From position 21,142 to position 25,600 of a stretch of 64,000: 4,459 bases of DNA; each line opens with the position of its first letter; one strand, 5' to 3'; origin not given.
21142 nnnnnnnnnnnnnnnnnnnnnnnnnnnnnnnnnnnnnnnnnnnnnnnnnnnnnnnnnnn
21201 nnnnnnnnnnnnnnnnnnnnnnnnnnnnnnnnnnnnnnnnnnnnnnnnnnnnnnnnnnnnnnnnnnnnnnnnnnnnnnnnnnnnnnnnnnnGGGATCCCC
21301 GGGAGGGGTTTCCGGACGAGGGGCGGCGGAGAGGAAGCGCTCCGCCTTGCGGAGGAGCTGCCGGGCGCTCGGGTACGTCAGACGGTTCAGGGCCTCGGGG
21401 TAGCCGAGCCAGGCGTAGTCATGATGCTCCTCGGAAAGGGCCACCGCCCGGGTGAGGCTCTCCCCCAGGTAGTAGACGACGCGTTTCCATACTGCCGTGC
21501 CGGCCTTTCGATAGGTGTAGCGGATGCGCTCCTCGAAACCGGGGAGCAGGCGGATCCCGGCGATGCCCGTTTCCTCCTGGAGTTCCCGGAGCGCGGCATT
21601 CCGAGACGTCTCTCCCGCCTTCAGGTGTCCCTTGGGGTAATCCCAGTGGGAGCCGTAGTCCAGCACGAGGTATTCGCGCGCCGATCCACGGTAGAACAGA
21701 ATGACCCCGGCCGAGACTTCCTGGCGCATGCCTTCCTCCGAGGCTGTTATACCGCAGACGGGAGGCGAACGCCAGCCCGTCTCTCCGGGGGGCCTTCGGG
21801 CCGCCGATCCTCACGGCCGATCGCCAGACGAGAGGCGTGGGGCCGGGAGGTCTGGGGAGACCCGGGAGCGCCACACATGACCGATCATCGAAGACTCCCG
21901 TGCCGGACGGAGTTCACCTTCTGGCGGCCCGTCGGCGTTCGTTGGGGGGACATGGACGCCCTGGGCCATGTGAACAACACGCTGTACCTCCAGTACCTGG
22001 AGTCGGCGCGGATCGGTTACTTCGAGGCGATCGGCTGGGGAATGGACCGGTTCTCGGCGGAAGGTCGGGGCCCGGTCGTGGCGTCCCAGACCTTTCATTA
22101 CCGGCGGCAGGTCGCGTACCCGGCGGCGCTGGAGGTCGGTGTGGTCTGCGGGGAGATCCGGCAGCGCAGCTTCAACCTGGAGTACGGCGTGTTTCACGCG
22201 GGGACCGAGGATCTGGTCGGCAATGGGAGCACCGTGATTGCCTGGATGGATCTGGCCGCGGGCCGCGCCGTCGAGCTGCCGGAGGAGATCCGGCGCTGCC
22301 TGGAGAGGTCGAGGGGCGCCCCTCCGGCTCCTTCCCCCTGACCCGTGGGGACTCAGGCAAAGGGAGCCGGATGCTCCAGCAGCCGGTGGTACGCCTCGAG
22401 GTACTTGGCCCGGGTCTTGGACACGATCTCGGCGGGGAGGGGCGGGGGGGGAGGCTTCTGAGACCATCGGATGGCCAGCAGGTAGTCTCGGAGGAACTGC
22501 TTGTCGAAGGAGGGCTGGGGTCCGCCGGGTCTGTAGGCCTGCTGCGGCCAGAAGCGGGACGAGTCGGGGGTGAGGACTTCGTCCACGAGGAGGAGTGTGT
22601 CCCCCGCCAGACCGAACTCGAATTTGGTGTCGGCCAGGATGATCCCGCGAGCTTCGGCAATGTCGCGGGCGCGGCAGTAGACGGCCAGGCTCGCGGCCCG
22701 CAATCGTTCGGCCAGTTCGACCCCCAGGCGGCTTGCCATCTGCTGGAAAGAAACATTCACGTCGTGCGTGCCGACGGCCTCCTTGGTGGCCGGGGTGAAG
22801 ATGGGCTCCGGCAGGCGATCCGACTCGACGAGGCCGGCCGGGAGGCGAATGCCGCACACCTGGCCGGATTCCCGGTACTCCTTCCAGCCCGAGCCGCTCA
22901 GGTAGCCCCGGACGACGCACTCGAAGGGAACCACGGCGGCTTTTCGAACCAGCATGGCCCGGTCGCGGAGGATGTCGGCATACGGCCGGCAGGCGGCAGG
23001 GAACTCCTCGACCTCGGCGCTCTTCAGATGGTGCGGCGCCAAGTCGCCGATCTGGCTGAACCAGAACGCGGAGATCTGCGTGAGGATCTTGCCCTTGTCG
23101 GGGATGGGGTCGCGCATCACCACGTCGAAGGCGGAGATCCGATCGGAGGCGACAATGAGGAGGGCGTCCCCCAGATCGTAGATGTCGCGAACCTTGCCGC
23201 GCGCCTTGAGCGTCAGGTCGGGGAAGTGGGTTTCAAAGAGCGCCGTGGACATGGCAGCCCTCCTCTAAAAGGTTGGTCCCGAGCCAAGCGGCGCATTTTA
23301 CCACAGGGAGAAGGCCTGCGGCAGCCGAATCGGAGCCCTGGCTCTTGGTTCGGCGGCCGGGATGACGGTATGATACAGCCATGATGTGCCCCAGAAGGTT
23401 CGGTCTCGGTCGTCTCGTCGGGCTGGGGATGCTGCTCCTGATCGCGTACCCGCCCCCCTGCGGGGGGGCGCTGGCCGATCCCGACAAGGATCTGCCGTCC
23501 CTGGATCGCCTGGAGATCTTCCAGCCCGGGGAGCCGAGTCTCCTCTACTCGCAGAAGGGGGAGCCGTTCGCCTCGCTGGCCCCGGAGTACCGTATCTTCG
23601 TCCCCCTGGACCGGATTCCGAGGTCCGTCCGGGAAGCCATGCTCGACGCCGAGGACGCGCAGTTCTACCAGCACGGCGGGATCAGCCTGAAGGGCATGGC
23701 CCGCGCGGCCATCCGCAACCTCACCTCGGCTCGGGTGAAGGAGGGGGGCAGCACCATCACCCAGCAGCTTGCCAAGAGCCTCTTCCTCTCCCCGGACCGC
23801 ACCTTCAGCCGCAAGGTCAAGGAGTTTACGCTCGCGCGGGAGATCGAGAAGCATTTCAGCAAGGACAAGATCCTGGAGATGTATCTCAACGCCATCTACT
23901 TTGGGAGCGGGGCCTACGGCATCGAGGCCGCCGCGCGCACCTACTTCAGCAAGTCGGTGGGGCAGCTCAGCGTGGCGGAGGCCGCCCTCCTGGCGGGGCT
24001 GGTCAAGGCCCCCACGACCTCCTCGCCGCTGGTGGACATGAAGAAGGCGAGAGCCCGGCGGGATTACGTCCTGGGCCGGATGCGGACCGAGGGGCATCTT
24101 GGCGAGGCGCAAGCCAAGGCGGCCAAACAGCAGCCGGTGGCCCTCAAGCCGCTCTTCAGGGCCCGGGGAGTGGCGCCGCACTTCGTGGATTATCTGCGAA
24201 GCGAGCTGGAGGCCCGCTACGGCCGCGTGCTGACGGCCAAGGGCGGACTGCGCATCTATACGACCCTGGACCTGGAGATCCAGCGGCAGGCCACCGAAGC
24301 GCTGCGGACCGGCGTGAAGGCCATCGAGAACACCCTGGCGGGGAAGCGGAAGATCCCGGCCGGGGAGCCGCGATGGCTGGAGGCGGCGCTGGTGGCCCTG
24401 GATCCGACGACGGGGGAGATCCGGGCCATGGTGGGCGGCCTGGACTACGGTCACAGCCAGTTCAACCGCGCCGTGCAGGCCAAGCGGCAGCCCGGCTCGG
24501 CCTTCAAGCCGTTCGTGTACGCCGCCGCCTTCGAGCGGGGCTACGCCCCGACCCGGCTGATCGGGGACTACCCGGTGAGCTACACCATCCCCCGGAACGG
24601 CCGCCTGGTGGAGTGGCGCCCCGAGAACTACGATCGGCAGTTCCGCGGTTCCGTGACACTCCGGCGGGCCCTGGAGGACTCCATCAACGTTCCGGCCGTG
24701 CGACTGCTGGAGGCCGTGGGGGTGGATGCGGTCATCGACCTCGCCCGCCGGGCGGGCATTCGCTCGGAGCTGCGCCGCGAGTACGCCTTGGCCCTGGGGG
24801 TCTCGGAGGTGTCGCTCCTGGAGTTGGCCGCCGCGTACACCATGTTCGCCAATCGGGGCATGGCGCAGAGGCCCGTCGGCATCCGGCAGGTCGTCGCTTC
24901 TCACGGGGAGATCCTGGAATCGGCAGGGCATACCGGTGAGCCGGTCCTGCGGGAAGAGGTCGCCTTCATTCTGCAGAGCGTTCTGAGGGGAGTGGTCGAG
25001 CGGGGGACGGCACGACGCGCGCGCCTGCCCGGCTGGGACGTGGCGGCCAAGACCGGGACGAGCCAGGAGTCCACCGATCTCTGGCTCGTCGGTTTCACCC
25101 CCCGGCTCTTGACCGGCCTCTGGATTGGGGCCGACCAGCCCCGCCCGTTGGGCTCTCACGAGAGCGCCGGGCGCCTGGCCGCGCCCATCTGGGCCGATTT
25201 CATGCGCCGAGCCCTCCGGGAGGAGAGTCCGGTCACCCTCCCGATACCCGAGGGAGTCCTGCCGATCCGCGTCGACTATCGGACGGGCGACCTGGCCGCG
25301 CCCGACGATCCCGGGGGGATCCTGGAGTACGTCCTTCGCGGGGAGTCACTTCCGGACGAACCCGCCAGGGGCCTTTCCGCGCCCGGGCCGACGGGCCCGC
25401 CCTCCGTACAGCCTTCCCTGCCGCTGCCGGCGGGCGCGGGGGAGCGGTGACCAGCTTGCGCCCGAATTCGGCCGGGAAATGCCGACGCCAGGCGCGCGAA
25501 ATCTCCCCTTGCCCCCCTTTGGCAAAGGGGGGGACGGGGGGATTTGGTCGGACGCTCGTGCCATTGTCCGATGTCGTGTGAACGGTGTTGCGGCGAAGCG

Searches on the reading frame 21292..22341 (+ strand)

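Call 101: search_protein_families(library=pfam, proteins=[window:21292-22341:+], max_evalue=0.00001)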
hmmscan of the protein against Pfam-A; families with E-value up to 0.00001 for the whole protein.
window:21292-22341:+ (349 aa): 2 families
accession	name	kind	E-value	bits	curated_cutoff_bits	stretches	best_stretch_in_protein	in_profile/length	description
PF13279.12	4HBT_2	-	7e-24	85.1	25.5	1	216-335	1-120/122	Thioesterase-like superfamily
PF03061.28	4HBT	-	1.2e-08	35.6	20.6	1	225-305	2-75/79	Thioesterase superfamily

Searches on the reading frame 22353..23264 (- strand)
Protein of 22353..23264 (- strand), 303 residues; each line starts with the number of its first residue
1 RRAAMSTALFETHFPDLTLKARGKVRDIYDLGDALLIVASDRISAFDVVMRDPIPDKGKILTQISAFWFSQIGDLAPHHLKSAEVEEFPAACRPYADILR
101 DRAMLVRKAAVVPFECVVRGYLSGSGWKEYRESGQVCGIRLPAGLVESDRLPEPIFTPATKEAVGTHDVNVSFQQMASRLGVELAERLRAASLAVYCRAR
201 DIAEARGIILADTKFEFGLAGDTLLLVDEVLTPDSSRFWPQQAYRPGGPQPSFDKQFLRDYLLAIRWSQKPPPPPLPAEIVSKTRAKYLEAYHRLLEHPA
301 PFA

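Call 101: search_protein_families(library=pfam, proteins=[window:22353-23264:-], max_evalue=0.00001)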
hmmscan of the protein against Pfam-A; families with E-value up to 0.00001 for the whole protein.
window:22353-23264:- (303 aa): 1 family
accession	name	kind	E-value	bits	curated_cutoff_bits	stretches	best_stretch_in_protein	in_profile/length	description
PF01259.24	SAICAR_synt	-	7.3e-72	242.3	20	1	21-265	3-224/233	SAICAR synthetase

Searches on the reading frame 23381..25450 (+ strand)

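Call 19: search_protein_families(library=pfam, proteins=[window:23381-25450:+])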
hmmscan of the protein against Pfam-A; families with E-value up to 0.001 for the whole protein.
window:23381-25450:+ (689 aa): 2 families
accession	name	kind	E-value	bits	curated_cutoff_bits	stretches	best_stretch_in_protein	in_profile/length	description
PF00912.28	Transgly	-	9.3e-65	217.8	27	1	60-234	2-177/178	Transglycosylase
PF00905.27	Transpeptidase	-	2.3e-30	106.3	22.1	1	336-575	2-267/299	Penicillin binding protein transpeptidase domain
